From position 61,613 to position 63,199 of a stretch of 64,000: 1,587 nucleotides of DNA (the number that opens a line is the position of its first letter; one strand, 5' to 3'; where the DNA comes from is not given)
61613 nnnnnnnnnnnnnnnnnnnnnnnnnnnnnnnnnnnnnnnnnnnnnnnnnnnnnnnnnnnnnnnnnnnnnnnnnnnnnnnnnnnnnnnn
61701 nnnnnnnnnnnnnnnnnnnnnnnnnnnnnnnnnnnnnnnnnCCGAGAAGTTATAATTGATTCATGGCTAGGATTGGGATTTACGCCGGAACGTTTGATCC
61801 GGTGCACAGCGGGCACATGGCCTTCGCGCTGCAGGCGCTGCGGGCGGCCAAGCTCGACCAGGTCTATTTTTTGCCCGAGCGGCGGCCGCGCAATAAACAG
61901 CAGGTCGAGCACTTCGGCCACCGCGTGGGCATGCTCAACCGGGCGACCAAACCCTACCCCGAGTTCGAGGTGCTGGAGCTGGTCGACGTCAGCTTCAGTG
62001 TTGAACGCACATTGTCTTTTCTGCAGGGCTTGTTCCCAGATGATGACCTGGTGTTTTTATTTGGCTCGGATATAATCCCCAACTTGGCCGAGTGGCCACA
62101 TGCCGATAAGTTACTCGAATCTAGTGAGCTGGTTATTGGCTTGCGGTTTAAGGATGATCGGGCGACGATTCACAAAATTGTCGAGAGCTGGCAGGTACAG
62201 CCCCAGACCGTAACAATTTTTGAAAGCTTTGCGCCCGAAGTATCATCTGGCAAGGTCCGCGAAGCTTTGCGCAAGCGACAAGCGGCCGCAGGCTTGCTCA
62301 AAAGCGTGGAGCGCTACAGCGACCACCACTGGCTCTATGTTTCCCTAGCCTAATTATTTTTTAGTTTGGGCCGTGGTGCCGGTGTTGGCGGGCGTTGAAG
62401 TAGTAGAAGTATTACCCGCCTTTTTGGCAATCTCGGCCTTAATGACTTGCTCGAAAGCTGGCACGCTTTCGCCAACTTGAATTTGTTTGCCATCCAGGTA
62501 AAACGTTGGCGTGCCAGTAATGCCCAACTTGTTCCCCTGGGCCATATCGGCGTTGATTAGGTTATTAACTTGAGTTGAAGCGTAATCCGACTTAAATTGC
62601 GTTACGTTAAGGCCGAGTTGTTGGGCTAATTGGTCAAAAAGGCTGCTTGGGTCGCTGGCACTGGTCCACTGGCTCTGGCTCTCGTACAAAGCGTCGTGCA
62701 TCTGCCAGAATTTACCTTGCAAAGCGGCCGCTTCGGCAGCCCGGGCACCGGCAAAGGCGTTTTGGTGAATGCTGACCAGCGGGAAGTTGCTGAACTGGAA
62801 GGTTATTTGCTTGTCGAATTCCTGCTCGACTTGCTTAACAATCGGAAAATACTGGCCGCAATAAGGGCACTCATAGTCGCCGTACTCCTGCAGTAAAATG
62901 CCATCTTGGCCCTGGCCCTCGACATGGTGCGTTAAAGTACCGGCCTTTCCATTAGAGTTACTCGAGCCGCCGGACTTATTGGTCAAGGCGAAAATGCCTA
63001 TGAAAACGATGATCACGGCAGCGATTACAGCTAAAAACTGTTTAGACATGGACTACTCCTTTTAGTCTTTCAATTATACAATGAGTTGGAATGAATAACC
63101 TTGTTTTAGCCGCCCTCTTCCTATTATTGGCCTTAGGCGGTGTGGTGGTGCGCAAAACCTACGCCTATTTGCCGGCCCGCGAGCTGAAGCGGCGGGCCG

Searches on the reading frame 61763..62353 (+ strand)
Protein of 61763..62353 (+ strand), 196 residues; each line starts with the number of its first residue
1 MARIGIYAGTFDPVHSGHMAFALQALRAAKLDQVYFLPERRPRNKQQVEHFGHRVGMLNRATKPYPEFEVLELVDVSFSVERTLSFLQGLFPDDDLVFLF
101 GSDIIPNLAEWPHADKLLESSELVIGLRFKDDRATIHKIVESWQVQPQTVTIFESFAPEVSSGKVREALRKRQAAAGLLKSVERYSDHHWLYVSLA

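Call 5: search_protein_families(library=pfam, proteins=[window:61763-62353:+], max_evalue=0.1)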
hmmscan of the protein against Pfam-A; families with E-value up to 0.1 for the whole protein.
window:61763-62353:+ (196 aa): 1 family
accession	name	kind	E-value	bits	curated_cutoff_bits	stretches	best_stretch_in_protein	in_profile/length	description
PF01467.32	CTP_transf_like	-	4.7e-16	59.7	21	1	6-167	1-132/133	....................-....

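Call 31: search_protein_families(library=ncbifam, proteins=[window:61763-62353:+], max_evalue=0.01)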
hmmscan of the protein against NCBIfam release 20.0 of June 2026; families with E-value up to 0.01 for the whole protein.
window:61763-62353:+ (196 aa): 14 families
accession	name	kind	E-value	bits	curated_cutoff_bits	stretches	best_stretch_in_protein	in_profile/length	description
NF005519.0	PRK07152.1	equivalog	1.5e-29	103.1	315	1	3-193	2-185/361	nicotinate-nucleotide adenylyltransferase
TIGR00482.1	TIGR00482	equivalog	6.4e-29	101.4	112.45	1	6-192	1-194/194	nicotinate (nicotinamide) nucleotide adenylyltransferase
NF000840.1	PRK00071.1-3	equivalog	1.2e-26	93.5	150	1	1-192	5-198/201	nicotinate-nucleotide adenylyltransferase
NF000841.0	PRK00071.1-4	equivalog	1.2e-24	87.1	197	1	1-192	6-192/194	nicotinate-nucleotide adenylyltransferase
NF000839.0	PRK00071.1-1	equivalog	6.1e-21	75.3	187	1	5-193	9-216/219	nicotinate-nucleotide adenylyltransferase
NF005410.0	PRK06973.1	equivalog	1.3e-13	50.8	214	1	2-140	22-168/243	nicotinate-nucleotide adenylyltransferase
NF000843.0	PRK00071.2-2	equivalog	9.3e-13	48.2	240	1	2-121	12-134/212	nicotinate-nucleotide adenylyltransferase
NF000842.0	PRK00071.2-1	equivalog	2.9e-11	43.3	167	1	3-183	3-179/191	nicotinate-nucleotide adenylyltransferase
NF000845.0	PRK00071.2-4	equivalog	4.8e-08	32.6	210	1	4-120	10-129/197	nicotinate-nucleotide adenylyltransferase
NF000846.0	PRK00071.2-5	equivalog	5.8e-07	29.2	329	1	3-115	20-135/210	nicotinate-nucleotide adenylyltransferase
TIGR01510.1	coaD_prev_kdtB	equivalog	8.7e-07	29.1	103.3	1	5-72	2-66/155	pantetheine-phosphate adenylyltransferase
TIGR00125.1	cyt_tran_rel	domain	5.8e-06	26.4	27.7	1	4-30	1-27/65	adenylyltransferase/cytidyltransferase family protein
NF006479.0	PRK08887.1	equivalog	0.00073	19.4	164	0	1-120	1-125/174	nicotinate-nicotinamide nucleotide adenylyltransferase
NF001985.0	PRK00777.1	subfamily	0.0032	17.5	104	1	8-73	10-80/157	pantetheine-phosphate adenylyltransferase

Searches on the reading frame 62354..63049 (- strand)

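Call 5: search_protein_families(library=pfam, proteins=[window:62354-63049:-], max_evalue=0.1)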
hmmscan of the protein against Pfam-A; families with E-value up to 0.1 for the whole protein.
window:62354-63049:- (231 aa): 7 families
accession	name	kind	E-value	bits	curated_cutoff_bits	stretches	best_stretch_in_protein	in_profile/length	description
PF13462.12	Thioredoxin_4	-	2.3e-20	73.8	23.2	1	53-204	17-164/165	Thioredoxin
PF01323.26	DSBA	-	1.3e-18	67.9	25.6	1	54-203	3-190/191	DSBA-like thioredoxin domain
PF13743.12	Thioredoxin_5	-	1.9e-07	31.5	27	1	104-185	80-163/186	Thioredoxin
PF13098.12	Thioredoxin_2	-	0.0012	19.6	27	1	57-191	13-86/104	Thioredoxin-like domain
PF13192.12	Thioredoxin_3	-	0.0074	16.7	24.8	0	167-202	37-71/76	Thioredoxin domain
PF13728.12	TraF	-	0.0076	16.5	23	0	60-79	140-159/224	F plasmid transfer operon protein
PF00085.26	Thioredoxin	-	0.091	13.2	23.5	0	151-195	46-88/103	Thioredoxin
